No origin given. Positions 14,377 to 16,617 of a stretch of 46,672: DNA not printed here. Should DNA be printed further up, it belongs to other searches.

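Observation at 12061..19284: Eight-gene translationally coupled cluster around a classical AAA+ ATPase, a long coiled-coil protein and four small membrane proteins: candidate undescribed membrane-associated system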

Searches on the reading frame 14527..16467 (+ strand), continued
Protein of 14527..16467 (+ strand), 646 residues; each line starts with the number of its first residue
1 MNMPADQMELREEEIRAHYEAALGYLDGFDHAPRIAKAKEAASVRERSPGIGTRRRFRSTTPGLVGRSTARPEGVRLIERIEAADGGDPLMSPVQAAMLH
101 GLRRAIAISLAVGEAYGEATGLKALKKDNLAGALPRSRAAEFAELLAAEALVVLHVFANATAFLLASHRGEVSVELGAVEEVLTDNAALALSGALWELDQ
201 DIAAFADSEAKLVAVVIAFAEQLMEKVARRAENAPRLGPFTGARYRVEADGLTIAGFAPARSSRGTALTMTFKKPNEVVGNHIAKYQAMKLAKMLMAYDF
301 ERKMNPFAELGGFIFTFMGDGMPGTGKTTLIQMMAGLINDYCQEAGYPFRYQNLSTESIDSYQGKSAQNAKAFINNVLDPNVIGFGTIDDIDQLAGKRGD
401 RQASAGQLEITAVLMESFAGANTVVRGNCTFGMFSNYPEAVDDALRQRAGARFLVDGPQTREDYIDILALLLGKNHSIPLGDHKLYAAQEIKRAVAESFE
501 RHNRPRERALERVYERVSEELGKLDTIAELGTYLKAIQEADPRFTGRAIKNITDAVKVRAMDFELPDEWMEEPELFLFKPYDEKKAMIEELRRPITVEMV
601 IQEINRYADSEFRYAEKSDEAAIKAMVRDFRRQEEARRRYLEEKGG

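Call 64: search_protein_families(library=pfam, proteins=[L082:13319-13996:+, L082:13977-15569:+, L085:11249-11794:+, L085:11886-13511:+, L087:13220-14440:+, L081:13242-13763:+, L084:6353-6850:+, L085:6498-6887:+, L086:10187-10435:+, L088:4371-5207:+], max_evalue=0.1)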
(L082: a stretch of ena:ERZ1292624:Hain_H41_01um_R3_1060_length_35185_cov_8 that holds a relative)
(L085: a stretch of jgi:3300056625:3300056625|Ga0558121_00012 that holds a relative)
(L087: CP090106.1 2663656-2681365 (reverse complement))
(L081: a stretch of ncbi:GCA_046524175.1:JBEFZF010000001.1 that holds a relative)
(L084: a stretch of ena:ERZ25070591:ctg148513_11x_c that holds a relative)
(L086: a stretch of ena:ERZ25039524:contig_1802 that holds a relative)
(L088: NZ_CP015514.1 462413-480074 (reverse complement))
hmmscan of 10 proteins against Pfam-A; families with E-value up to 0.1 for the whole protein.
L082:13319-13996:+ (226 aa): 0 families

L082:13977-15569:+ (531 aa): 0 families

L085:11249-11794:+ (182 aa): 1 family
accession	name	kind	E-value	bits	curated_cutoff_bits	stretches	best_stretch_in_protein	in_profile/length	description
PF24838.2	8xMP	-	0.056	13.7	30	0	63-123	27-87/136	Octameric membrane protein family (8xMP)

L085:11886-13511:+ (542 aa): 0 families

L087:13220-14440:+ (407 aa): 2 families
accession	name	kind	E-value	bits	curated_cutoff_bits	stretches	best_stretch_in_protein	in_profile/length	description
PF10095.14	DUF2333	-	6.2e-16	58.7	22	2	181-296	86-196/330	Uncharacterized protein conserved in bacteria (DUF2333)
PF08510.17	PIG-P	-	0.1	12.9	39.3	0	23-99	20-86/121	PIG-P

L081:13242-13763:+ (174 aa): 0 families

L084:6353-6850:+ (166 aa): 0 families

L085:6498-6887:+ (130 aa): 0 families

L086:10187-10435:+ (83 aa): 1 family
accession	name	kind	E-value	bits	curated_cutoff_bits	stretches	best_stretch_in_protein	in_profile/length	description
PF10808.13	DUF2542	-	0.00049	21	25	1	3-71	5-75/79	Protein of unknown function (DUF2542)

L088:4371-5207:+ (279 aa): 0 families

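Call 67: find_encoding_contigs(protein=P0503, flank=7000, max_places=1)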
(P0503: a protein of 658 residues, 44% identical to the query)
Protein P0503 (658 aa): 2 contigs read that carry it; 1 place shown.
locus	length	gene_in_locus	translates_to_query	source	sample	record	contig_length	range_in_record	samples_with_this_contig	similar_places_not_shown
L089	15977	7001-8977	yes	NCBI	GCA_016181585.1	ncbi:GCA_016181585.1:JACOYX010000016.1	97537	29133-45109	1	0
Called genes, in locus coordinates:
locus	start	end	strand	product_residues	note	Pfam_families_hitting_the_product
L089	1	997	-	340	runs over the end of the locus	PF00226:DnaJ (weak), PF00069:Pkinase, PF01636:APH (faint), PF07714:PK_Tyr_Ser-Thr, PF03109:ABC1 (weak)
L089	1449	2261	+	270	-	PF00117:GATase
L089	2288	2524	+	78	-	-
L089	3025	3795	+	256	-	-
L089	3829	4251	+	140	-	PF27765:UCP032817-like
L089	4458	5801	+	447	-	-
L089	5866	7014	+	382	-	-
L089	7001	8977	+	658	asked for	PF00004:AAA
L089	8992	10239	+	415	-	PF20343:DUF6638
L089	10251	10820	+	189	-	-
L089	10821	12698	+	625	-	-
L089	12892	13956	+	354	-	-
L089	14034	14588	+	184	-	-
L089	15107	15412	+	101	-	-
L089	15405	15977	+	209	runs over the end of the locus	PF13328:HD_4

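Call 68: find_encoding_contigs(protein=P0491, flank=7000, max_places=1)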
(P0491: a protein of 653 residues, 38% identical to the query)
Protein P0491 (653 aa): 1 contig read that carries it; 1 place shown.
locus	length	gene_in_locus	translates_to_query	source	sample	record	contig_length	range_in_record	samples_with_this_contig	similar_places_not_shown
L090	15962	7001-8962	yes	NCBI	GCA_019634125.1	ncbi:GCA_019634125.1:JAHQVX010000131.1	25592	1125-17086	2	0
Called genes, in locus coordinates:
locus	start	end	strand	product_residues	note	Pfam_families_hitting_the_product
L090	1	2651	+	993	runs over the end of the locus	PF00675:Peptidase_M16, PF05193:Peptidase_M16_C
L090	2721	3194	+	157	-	-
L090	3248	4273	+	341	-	PF06068:TIP49 (faint), PF03215:Rad17 (weak), PF05496:RuvB_N, PF00004:AAA, PF07728:AAA_5 (faint), PF17864:AAA_lid_4, PF05491:WHD_RuvB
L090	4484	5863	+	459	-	-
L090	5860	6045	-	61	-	-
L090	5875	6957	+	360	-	-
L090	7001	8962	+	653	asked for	PF00004:AAA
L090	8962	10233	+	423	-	PF20343:DUF6638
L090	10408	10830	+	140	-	PF01797:Y1_Tnp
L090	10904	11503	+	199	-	-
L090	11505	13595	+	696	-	-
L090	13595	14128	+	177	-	PF18306:LDcluster4, PF03641:Lysine_decarbox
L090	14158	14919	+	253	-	PF23023:Anti-Pycsar_Apyc1, PF00753:Lactamase_B, PF12706:Lactamase_B_2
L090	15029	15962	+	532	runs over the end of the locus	PF01235:Na_Ala_symp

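Call 72: search_protein_families(library=pfam, proteins=[L002:7397-8470:+, L011:7016-8089:+, L026:7525-8598:+, L043:7661-8734:+, L060:7270-8343:+, L069:7438-8511:+, L073:7234-8307:+, L076:7752-8819:+, L087:5579-6664:+, L088:5473-6549:+], max_evalue=0.02)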
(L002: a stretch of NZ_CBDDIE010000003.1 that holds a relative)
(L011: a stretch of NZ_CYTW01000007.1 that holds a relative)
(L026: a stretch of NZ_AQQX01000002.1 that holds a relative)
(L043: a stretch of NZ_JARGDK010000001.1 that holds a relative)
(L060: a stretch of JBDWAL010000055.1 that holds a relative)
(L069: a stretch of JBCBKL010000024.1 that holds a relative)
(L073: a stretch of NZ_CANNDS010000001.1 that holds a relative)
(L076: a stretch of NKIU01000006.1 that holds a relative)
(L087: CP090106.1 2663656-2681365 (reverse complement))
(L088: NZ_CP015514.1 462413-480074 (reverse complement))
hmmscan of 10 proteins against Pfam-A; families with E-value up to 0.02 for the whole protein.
L002:7397-8470:+ (358 aa): 2 families
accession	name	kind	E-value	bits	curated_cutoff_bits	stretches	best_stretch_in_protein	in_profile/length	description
PF12795.12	MscS_porin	-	0.00094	19.3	34.4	1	2-68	102-168/238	Mechanosensitive ion channel porin domain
PF10384.14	Scm3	-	0.0062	16.7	24.3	0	330-353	2-25/53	Centromere protein Scm3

L011:7016-8089:+ (358 aa): 0 families

L026:7525-8598:+ (358 aa): 1 family
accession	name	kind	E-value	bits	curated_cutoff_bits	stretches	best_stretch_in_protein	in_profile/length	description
PF19962.4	EAD9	-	0.013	15.7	25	0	183-210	24-51/62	Effector-associated domain 9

L043:7661-8734:+ (358 aa): 1 family
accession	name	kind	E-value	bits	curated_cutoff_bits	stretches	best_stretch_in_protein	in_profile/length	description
PF19962.4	EAD9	-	0.0017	18.5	25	0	133-160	9-36/62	Effector-associated domain 9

L060:7270-8343:+ (358 aa): 1 family
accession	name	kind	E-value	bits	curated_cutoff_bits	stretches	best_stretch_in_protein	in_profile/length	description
PF19962.4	EAD9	-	0.016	15.4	25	1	168-207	9-48/62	Effector-associated domain 9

L069:7438-8511:+ (358 aa): 2 families
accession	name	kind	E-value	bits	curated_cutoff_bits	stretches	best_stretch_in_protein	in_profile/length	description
PF19962.4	EAD9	-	0.00036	20.7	25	1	170-209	11-50/62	Effector-associated domain 9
PF12795.12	MscS_porin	-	0.015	15.4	34.4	1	4-51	90-137/238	Mechanosensitive ion channel porin domain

L073:7234-8307:+ (358 aa): 0 families

L076:7752-8819:+ (356 aa): 0 families

L087:5579-6664:+ (362 aa): 1 family
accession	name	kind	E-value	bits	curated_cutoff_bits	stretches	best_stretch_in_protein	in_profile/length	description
PF20813.2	FhbB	-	0.015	16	27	0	246-285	4-43/80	Factor H binding protein B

L088:5473-6549:+ (359 aa): 0 families

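Call 80: search_solved_structures(query=A5, max_evalue=0.00001)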
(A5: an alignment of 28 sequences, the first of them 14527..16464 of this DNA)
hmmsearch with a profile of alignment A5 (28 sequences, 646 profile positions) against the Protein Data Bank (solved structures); distinct sequences matched with E-value up to 0.00001: 253 (the best 60 are shown).
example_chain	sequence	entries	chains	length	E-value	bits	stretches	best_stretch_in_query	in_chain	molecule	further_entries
5vc7_A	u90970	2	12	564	3.1e-24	88.8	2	311-452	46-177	VCP-like ATPase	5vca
5g4g_A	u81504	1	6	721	8.7e-24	87.3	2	311-451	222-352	VCP-LIKE ATPASE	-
5g4f_A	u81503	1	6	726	8.9e-24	87.3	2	311-451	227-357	VCP-LIKE ATPASE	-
6oa9_A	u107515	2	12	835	1.8e-23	86.3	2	311-441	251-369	Cell division control protein 48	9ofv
6oaa_B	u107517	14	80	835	2.5e-23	85.8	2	311-441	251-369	Cell division control protein 48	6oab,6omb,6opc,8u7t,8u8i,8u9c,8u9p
8dar_A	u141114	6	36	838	2.6e-23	85.8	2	311-441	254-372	Cell division control protein 48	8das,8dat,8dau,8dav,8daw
9lgo_A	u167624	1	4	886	8.6e-23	84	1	311-469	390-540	ATPase family gene 2 protein homolog A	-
8rhn_K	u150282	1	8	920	1.7e-22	83.1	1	311-469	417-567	ATPase family gene 2 protein homolog A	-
7wbb_A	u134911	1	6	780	6e-22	81.3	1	311-450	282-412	AFG2 isoform 1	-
7wd3_A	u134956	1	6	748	1.1e-21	80.4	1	311-450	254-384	ATPase family gene 2 protein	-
7nku_A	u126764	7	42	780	1.2e-21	80.2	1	311-450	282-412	ATPase family gene 2 protein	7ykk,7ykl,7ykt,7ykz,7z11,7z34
6chs_H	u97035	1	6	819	1.4e-21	80.1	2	311-449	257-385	Putative cell division control protein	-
8rs9_A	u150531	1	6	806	4.7e-18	68.4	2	311-449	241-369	Transitional endoplasmic reticulum ATPase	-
7wub_D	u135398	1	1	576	4.8e-18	68.4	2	311-450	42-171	Transitional endoplasmic reticulum ATPase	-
7wub_C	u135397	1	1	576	5e-18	68.3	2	311-449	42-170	Transitional endoplasmic reticulum ATPase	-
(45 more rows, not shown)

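Call 87: find_related_loci(query=window:14527-16464:+, collection=viral_contigs, flank=8000)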
Query window:14527-16464:+ (646 aa) in viral_contigs; peptide patterns used: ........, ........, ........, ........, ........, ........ (x = any residue, [..] = any of these).
2 stretches matched a pattern; 1 encode a relative of the query (tblastn E <= 1e-3); 0 distinct loci.
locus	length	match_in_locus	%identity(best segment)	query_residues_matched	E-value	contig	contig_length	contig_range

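Call 88: find_related_loci(query=P0312, collection=viral_contigs, flank=8000)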
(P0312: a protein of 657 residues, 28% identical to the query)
Query P0312 (657 aa) in viral_contigs; peptide patterns used: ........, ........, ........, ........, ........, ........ (x = any residue, [..] = any of these).
8 stretches matched a pattern, but none encodes a relative of the query by tblastn (E <= 1e-3).

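Call 98: list_cluster_members(proteins=[P0241, P0243, P0244, P0245, P0246, P0248, P0253, P0254, P0260, P0315])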
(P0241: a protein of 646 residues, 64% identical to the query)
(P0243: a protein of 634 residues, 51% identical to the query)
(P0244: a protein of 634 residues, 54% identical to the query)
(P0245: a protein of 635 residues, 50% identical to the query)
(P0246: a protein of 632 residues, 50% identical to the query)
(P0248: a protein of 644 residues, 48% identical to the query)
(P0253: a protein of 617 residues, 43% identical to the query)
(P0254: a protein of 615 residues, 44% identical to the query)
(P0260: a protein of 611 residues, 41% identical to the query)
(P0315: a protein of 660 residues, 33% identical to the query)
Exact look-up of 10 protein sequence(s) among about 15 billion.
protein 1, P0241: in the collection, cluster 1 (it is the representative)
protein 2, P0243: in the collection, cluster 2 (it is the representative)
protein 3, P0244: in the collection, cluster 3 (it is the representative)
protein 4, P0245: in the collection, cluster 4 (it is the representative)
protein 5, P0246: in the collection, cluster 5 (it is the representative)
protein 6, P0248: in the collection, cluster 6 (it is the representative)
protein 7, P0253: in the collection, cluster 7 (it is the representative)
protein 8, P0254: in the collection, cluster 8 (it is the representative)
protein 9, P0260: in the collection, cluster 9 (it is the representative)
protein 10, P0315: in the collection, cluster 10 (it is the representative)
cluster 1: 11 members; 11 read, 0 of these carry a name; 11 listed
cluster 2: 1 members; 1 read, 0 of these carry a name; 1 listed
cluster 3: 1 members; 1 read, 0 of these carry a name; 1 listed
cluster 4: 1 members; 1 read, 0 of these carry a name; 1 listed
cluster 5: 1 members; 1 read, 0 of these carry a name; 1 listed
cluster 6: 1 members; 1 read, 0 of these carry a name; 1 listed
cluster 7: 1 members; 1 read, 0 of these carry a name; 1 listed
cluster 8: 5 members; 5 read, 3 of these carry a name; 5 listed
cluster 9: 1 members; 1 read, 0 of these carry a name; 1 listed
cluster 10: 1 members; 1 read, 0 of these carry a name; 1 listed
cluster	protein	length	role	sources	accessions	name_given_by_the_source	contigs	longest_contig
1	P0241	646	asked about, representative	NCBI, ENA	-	-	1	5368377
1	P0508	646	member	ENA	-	-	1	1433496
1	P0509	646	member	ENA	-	-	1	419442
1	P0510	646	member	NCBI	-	-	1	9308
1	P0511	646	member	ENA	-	-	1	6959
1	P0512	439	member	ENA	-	-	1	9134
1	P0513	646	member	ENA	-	-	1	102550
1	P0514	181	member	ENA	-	-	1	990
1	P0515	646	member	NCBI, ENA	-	-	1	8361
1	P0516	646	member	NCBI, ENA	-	-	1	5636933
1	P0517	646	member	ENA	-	-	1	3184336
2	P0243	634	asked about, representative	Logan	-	-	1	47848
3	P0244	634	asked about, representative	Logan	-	-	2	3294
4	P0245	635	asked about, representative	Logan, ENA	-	-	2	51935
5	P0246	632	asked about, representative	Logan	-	-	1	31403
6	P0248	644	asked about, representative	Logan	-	-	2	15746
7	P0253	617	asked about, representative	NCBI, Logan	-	-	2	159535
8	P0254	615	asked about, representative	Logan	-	-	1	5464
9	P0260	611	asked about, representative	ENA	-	-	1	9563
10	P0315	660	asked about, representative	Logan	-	-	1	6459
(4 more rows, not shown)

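Call 99: search_protein_families(library=phrogs, proteins=[window:14527-16467:+], max_evalue=0.01)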
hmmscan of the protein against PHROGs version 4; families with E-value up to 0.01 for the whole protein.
window:14527-16467:+ (646 aa): 2 families
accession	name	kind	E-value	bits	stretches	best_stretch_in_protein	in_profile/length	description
phrog_3757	-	unknown function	2.9e-06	27.9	1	321-452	133-250/367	-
phrog_168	-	DNA, RNA and nucleotide metabolism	3.6e-05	24.6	1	285-525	14-217/314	clamp loader of DNA polymerase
